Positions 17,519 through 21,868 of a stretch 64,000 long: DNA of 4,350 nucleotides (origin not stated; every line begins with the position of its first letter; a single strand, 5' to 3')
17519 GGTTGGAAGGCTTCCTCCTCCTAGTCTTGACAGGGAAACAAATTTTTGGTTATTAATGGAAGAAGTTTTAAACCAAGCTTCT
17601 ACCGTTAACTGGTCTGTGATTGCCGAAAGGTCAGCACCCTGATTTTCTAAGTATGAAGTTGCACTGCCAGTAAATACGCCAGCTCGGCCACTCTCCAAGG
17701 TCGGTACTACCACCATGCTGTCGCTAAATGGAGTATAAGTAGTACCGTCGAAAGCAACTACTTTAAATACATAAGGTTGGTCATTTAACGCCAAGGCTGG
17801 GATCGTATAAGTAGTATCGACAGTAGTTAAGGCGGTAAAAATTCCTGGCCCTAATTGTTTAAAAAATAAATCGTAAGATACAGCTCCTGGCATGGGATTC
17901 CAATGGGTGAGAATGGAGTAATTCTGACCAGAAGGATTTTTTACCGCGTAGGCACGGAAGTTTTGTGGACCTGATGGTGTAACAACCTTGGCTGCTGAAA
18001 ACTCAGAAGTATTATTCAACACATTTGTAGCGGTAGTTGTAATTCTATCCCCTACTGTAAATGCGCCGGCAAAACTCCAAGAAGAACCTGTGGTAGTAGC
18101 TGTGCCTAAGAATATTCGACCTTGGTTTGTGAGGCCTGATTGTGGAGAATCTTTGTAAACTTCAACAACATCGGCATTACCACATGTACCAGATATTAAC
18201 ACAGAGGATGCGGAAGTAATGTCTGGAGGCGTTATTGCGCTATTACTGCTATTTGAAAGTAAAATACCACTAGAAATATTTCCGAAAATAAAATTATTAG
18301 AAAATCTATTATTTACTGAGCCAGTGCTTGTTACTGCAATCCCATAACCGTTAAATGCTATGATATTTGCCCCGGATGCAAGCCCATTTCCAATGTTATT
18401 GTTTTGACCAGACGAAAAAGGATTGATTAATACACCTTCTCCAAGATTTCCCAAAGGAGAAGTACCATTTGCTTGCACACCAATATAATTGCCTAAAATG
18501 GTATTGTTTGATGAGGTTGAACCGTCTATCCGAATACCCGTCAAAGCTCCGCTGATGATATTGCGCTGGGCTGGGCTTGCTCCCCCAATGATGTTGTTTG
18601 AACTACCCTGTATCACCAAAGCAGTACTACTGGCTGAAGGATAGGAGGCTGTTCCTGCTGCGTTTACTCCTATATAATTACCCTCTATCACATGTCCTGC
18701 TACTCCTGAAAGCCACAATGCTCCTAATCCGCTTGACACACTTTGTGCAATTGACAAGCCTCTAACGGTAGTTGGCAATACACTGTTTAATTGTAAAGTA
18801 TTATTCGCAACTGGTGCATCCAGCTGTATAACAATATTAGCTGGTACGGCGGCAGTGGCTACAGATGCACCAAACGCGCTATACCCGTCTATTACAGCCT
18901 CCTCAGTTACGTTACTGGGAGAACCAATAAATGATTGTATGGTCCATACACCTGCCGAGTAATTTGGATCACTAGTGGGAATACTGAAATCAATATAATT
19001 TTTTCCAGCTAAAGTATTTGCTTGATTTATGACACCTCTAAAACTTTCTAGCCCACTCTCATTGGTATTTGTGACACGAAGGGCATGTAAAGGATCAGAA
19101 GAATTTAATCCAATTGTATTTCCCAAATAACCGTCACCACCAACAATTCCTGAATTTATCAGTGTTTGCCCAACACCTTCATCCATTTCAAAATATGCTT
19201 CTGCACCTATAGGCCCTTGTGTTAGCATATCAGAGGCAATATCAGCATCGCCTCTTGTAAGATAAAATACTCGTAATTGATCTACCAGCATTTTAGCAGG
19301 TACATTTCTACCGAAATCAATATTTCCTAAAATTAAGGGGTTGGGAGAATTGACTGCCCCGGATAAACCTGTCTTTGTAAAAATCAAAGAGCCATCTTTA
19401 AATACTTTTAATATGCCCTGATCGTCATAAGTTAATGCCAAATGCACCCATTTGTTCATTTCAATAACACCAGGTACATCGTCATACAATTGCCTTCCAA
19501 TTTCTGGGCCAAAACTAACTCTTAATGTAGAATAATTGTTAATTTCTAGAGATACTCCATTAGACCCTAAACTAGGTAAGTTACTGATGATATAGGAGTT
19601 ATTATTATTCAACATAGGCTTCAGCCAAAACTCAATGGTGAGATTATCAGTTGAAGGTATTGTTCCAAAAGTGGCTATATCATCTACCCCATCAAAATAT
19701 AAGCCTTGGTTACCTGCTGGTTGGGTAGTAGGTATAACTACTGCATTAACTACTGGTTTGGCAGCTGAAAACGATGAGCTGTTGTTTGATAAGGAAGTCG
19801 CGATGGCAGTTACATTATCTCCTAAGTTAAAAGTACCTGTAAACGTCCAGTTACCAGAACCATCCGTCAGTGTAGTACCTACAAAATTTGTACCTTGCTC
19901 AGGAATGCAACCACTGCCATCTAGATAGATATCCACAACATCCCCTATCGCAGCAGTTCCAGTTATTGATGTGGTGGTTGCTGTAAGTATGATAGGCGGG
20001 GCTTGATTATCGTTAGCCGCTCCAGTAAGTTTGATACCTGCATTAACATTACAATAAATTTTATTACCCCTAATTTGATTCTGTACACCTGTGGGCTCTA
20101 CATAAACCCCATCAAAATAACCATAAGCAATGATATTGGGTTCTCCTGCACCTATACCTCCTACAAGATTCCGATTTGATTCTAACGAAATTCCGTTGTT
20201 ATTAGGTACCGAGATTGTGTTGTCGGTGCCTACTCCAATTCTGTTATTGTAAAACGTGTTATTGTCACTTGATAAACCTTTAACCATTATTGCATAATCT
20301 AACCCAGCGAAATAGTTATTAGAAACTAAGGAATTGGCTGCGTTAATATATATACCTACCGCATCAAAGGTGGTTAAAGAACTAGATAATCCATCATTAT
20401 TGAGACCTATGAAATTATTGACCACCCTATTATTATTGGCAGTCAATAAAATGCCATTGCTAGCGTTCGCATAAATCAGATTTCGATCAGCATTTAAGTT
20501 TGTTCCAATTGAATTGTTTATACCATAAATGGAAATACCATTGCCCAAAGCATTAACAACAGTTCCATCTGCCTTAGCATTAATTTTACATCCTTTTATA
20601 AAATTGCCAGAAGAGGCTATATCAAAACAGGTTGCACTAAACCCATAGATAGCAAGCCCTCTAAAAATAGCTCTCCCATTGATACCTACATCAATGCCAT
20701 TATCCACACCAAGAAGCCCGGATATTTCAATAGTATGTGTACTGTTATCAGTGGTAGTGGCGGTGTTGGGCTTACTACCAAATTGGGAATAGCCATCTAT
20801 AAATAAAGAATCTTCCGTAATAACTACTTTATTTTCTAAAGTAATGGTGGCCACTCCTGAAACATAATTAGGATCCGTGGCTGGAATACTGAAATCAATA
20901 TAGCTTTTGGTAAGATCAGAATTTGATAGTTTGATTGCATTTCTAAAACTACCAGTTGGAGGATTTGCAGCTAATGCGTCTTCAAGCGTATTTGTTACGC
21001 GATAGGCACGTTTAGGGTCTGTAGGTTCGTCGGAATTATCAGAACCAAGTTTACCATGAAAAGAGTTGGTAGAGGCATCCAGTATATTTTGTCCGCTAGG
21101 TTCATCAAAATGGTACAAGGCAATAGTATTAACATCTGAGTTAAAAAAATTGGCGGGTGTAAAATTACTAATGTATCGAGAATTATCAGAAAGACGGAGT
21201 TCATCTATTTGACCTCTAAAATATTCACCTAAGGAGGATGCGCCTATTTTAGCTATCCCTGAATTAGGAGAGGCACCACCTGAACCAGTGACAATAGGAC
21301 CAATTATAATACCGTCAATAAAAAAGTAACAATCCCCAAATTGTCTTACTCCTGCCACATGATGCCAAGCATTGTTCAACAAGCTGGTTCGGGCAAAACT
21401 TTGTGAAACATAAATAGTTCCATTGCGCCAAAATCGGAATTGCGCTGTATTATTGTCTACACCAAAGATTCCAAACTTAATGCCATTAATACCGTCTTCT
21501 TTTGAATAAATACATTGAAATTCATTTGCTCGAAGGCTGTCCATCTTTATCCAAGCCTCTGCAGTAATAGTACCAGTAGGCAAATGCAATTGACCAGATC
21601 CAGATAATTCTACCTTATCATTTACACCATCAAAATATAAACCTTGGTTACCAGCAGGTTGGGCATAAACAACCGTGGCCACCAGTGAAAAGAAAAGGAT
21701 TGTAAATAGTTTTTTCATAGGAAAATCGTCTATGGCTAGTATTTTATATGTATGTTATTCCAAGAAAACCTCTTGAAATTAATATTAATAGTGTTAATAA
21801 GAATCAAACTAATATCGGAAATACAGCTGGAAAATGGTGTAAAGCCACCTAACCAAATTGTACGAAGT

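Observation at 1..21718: Giant ORF of at least 7,239 codons that the supplied ORF track does not show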

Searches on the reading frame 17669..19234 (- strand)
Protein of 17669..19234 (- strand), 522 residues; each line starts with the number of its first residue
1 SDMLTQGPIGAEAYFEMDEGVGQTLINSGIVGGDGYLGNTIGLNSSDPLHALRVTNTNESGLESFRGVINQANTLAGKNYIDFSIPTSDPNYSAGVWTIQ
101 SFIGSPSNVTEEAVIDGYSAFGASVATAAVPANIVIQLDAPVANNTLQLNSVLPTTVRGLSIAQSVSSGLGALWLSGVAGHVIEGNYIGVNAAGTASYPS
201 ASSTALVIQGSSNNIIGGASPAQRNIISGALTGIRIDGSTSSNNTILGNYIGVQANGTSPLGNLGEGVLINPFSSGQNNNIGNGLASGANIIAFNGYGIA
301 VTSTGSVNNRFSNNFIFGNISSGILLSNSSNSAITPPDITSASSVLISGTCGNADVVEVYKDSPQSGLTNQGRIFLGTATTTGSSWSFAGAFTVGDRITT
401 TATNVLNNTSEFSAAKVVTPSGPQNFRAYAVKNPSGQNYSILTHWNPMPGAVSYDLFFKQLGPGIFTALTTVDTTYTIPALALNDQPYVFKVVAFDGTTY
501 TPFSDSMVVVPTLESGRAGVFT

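Call 16: search_protein_families(library=pfam, proteins=[window:17669-19234:-], max_evalue=1)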
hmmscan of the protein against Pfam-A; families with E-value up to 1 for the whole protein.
window:17669-19234:- (522 aa): 0 families

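Call 24: search_protein_families(library=ncbifam, proteins=[window:17669-19234:-], max_evalue=0.1)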
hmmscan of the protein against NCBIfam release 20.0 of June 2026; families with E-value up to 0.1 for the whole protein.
window:17669-19234:- (522 aa): 1 family
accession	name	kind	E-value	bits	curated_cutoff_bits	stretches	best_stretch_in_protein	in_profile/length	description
NF047802.1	LIC11661_lipo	equivalog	0.048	13.6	150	1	111-216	36-142/144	LIC11661 family lipoprotein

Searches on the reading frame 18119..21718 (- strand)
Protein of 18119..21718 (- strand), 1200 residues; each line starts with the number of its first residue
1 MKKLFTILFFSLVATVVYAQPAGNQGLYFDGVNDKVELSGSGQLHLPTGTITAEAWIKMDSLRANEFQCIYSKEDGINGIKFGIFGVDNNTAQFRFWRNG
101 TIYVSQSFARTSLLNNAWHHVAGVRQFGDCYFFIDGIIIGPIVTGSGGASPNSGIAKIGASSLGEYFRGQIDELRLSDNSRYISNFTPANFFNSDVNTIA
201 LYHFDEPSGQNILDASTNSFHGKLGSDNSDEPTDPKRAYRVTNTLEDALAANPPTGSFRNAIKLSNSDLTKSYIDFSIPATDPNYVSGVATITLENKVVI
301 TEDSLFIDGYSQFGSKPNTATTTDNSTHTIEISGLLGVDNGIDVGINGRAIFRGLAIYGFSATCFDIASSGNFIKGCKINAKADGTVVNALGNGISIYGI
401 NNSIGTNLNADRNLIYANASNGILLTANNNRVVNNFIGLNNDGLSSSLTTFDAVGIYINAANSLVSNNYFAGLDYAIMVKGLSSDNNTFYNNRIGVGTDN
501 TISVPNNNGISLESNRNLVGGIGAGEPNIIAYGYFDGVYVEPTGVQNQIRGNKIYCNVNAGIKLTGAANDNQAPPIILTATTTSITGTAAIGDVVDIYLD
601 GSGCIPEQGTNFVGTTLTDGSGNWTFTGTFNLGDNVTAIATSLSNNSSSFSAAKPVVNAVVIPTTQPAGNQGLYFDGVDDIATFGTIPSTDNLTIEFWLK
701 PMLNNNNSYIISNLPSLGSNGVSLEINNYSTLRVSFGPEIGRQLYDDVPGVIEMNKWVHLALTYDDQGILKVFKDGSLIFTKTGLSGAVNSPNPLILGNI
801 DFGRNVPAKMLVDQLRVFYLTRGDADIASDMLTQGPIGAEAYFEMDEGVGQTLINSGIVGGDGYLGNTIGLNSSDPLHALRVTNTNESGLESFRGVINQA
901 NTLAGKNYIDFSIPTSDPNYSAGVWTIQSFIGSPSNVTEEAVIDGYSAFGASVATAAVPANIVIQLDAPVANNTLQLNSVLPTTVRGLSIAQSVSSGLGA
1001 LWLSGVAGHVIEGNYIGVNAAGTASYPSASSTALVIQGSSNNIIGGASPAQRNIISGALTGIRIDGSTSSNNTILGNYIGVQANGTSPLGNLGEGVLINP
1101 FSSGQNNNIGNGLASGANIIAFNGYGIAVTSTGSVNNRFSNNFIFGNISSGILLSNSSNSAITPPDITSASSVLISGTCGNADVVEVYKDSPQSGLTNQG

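Call 39: search_protein_representatives(protein=window:18119-21718:-)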
Query: 1200 residues. Proteins with E-value up to 0.001 (for the whole library): 29639; up to 1e-10: 14042; up to 1e-30: 2478. The best 150 are listed.
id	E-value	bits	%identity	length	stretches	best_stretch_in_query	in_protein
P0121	1.4e-185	635.8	43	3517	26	788-1130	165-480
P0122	1.5e-165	569.5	43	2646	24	1004-1099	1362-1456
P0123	4.6e-160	551.3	37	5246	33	1039-1171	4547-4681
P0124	1.3e-154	533.3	41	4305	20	881-1126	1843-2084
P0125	5.1e-152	524.7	43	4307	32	1003-1126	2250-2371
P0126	8.5e-150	517.3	39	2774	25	1008-1136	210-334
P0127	9.0e-141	487.4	42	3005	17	1001-1155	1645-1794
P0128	1.1e-140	487.1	43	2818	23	1008-1137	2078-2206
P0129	1.1e-140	487.1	41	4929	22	1005-1157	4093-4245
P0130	1.1e-134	467.3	38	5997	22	878-1099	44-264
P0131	2.3e-130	453.0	39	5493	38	852-1125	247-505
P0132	5.2e-130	451.8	38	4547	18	880-1130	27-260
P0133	5.7e-130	451.6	42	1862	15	997-1124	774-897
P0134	2.1e-127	443.1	50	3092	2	661-1200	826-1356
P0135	3.5e-125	435.8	37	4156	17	871-1100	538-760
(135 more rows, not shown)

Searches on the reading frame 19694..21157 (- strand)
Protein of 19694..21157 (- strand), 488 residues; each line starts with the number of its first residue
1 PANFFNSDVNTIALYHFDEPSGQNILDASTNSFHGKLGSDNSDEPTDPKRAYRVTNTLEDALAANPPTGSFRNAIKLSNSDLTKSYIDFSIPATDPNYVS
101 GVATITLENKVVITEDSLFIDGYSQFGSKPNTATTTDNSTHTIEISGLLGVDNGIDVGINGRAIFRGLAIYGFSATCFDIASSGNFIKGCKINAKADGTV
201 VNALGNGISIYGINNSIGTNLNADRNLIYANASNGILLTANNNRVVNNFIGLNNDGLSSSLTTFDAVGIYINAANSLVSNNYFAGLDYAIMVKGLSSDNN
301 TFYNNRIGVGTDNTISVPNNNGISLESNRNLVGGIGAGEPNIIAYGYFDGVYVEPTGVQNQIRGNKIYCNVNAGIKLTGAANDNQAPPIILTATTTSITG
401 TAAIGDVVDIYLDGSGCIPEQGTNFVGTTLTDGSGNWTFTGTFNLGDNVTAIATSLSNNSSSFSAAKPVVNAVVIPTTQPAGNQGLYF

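Call 16: search_protein_families(library=pfam, proteins=[window:19694-21157:-], max_evalue=1)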
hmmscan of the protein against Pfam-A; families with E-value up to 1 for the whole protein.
window:19694-21157:- (488 aa): 1 family
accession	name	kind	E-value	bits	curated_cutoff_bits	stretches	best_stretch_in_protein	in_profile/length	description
PF13229.12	Beta_helix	-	6.8e-06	26.2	25.9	2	266-384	46-151/158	Right handed beta helix region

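Call 21: search_solved_structures(query=window:19694-21157:-, max_evalue=1)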
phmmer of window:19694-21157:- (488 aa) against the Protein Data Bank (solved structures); distinct sequences matched with E-value up to 1: 2.
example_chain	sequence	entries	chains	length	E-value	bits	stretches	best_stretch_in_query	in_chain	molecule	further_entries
8iml_M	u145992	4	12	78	0.53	12.1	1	38-102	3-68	CpcD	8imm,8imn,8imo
2j85_A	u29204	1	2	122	0.92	11.3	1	196-242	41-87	STIV B116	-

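Call 24: search_protein_families(library=ncbifam, proteins=[window:19694-21157:-], max_evalue=0.1)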
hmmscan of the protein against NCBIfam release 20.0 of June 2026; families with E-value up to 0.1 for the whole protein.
window:19694-21157:- (488 aa): 0 families
